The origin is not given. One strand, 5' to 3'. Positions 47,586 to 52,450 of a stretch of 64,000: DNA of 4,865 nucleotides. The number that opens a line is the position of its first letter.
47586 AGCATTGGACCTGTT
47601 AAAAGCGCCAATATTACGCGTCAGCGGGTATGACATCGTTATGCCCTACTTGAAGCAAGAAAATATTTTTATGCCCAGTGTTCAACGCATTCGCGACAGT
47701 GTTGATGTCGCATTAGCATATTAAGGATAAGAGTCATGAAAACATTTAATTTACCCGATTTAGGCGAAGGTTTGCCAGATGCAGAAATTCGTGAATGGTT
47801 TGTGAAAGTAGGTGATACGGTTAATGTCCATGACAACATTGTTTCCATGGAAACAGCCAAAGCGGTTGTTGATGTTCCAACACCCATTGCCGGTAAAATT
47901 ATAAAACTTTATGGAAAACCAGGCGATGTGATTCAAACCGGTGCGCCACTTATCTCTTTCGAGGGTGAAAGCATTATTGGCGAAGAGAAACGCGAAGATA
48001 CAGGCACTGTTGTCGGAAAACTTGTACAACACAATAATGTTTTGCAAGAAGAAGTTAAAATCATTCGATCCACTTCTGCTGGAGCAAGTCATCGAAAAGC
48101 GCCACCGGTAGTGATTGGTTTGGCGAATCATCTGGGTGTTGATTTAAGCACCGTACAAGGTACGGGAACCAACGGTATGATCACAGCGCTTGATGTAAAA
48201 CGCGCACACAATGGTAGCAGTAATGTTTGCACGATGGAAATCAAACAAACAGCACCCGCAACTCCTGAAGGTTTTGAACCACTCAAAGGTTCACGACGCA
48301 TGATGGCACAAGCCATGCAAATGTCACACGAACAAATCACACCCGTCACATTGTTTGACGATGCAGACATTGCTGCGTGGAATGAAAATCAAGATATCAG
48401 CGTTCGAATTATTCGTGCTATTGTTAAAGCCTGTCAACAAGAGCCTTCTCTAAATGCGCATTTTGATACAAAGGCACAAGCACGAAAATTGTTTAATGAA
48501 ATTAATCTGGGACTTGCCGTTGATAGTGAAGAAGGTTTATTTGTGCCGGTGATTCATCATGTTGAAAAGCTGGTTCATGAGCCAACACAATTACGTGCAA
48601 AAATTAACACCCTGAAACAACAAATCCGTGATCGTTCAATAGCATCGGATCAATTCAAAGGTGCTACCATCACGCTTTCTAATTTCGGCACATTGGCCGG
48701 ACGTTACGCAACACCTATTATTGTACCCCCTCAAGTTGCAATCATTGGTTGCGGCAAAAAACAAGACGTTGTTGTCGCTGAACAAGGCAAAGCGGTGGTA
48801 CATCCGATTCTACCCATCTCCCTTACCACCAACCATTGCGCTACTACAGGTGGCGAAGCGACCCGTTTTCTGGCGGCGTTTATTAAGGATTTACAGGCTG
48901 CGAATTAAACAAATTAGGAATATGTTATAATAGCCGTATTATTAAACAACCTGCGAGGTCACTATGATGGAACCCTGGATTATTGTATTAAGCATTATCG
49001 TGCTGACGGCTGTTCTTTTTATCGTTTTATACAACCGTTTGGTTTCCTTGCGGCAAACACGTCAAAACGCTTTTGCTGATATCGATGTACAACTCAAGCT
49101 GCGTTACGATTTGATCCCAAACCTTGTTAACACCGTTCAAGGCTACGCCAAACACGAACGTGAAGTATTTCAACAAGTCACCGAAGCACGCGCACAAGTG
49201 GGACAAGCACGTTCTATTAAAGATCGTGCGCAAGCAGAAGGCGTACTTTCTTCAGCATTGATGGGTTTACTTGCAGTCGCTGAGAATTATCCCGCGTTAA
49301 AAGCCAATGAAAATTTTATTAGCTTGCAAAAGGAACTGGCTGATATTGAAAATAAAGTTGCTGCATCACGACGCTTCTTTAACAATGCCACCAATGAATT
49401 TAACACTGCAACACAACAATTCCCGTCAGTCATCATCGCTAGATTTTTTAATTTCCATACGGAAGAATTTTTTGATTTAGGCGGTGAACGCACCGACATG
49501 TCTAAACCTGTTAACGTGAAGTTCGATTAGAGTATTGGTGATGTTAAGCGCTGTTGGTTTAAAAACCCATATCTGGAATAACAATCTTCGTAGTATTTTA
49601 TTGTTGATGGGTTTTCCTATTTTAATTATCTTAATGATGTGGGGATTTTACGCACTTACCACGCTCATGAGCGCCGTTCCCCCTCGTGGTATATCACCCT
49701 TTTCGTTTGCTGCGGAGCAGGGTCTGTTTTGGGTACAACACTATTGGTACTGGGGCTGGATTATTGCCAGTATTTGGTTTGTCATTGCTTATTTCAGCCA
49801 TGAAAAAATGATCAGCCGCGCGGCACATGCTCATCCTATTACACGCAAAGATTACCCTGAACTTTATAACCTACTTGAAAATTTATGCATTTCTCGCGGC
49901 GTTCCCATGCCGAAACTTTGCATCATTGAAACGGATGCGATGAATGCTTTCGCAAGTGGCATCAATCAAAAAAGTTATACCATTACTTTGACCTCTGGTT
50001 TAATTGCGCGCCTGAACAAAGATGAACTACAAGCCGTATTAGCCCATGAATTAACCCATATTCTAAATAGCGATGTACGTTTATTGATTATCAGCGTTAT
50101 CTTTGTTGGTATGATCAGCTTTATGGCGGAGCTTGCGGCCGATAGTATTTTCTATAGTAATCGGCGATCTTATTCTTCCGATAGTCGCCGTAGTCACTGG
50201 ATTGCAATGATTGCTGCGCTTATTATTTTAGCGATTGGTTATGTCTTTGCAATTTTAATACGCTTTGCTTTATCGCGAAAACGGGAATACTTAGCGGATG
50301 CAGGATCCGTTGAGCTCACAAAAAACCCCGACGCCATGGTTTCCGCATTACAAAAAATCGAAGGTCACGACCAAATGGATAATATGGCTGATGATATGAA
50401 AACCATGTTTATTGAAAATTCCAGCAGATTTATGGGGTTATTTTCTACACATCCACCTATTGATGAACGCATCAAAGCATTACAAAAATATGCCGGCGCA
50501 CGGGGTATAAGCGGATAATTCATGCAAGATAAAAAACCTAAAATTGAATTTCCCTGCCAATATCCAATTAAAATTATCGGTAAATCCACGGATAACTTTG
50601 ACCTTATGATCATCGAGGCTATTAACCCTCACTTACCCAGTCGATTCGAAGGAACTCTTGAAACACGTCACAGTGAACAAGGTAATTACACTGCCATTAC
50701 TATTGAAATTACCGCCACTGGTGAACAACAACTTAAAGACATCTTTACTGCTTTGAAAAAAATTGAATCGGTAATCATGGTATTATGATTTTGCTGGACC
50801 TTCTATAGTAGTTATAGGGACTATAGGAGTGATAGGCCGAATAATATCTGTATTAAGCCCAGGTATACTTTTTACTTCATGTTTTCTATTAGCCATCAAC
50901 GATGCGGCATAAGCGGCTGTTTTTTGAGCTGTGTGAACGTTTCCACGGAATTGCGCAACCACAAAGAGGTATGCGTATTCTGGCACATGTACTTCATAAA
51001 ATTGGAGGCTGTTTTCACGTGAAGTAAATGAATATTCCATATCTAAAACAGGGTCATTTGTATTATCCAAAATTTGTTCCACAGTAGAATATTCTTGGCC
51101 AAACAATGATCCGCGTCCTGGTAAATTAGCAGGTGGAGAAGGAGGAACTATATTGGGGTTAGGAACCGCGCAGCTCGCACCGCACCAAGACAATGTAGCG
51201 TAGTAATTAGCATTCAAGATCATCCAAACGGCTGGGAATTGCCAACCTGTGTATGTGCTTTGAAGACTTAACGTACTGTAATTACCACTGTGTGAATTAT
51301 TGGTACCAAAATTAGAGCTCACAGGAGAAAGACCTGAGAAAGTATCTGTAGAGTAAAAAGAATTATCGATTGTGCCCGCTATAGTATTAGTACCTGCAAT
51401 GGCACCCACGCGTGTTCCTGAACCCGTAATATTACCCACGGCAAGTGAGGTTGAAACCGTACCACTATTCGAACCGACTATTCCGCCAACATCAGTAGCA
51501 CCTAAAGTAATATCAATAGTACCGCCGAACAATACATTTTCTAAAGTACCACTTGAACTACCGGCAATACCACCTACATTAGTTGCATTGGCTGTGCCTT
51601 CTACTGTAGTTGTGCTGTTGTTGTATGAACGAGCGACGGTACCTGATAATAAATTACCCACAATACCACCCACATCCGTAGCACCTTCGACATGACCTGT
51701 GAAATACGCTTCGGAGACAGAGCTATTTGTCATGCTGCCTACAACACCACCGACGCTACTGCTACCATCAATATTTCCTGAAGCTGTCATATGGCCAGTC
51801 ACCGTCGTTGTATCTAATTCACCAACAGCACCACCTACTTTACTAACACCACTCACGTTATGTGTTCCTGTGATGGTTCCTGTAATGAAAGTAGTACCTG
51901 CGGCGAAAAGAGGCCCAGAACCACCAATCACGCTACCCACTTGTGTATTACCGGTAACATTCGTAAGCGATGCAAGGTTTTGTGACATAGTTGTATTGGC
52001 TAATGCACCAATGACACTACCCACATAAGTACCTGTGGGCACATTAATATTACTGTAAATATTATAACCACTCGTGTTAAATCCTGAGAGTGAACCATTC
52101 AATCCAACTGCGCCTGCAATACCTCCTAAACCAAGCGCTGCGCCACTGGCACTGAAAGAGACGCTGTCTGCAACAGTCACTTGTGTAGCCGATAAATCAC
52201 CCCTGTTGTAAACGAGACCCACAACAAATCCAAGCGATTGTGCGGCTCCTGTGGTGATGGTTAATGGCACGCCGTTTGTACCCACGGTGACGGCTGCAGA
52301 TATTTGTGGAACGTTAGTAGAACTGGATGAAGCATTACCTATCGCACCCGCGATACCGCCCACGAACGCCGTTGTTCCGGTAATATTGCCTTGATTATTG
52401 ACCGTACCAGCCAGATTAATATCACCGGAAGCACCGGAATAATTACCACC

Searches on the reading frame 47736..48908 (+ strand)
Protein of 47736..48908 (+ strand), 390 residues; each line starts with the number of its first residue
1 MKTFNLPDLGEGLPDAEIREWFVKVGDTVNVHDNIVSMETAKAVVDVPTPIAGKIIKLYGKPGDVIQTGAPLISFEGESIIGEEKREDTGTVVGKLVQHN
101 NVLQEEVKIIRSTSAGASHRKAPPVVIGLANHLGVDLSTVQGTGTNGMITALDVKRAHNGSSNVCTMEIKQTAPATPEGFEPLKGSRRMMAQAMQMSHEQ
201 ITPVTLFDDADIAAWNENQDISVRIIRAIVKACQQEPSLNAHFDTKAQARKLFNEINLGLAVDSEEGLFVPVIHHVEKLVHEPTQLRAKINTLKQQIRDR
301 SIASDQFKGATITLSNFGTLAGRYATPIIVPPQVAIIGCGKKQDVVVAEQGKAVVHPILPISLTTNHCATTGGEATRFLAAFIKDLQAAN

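Call 15: search_protein_families(library=pfam, proteins=[window:47736-48908:+], max_evalue=0.001)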
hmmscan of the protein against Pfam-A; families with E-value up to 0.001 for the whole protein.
window:47736-48908:+ (390 aa): 3 families
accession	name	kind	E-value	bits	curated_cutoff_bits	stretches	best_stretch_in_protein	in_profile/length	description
PF00198.28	2-oxoacid_dh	-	5.1e-50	170.5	23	1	181-387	7-225/232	2-oxoacid dehydrogenases acyltransferase (catalytic domain)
PF00364.28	Biotin_lipoyl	-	7.2e-15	55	22.1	1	3-73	2-71/73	Biotin-requiring enzyme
PF02817.22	E3_binding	-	1e-08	35.6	23.7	1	121-154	2-35/36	e3 binding domain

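Call 51: find_encoding_contigs(protein=window:47736-48908:+, flank=10000, max_places=3)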
Protein window:47736-48908:+ (390 aa): no gene with exactly this product is on record in the collection.

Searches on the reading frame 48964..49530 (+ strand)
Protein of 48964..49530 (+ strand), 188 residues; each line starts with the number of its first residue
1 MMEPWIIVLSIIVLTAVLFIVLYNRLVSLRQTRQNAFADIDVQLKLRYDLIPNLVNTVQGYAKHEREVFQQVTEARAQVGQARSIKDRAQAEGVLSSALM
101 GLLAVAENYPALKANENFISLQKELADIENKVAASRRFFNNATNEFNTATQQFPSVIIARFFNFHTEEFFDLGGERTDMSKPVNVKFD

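Call 15: search_protein_families(library=pfam, proteins=[window:48964-49530:+], max_evalue=0.001)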
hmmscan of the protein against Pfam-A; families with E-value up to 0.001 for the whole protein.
window:48964-49530:+ (188 aa): 1 family
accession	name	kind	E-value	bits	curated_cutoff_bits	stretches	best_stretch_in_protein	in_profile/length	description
PF04011.17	LemA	-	4.4e-56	189.3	26.2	1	36-187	1-149/149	LemA family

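Call 19: find_encoding_contigs(protein=window:48964-49530:+, flank=10000, max_places=6)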
Protein window:48964-49530:+ (188 aa): no gene with exactly this product is on record in the collection.
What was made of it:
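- Tried and rejected: The exact look-ups of LemA and the E2 subunit were not on record (calls 19, 51).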

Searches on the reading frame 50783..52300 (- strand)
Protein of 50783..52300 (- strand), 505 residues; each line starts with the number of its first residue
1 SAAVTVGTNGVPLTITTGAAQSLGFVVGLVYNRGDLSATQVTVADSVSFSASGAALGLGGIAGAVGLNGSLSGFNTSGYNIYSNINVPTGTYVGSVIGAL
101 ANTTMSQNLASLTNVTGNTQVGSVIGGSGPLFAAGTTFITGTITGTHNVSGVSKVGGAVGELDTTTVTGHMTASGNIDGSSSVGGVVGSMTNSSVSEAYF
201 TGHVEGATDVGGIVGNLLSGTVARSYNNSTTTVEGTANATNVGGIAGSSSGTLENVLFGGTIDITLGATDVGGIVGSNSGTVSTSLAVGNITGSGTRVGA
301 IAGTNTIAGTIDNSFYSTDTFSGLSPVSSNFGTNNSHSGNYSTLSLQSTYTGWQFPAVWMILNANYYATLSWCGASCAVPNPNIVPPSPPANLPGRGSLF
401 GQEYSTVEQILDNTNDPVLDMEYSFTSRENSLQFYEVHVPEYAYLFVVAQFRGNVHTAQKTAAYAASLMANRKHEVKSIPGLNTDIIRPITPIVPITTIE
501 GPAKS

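Call 14: search_protein_families(library=pfam, proteins=[window:50783-52300:-], max_evalue=1)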
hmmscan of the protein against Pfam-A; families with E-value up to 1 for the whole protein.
window:50783-52300:- (505 aa): 3 families
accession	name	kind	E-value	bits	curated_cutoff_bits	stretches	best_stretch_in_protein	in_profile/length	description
PF07581.17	Glug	-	0.032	15.1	20.5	1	179-204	1-27/28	The GLUG motif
PF19329.4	KCTD11_21_C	-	0.1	12.9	27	1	35-124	29-114/154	BTB/POZ domain-containing protein KCTD11/21 C-terminus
PF16139.11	DUF4847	-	0.66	10.3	25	1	196-260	50-114/147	Domain of unknown function (DUF4847)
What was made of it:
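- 51689..51766 (-): The only stretch that touches the Pfam GLUG model, and it scores below threshold. PF07581 E 0.032, 15.1 bits against a cut-off of 20.5 (call 14).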
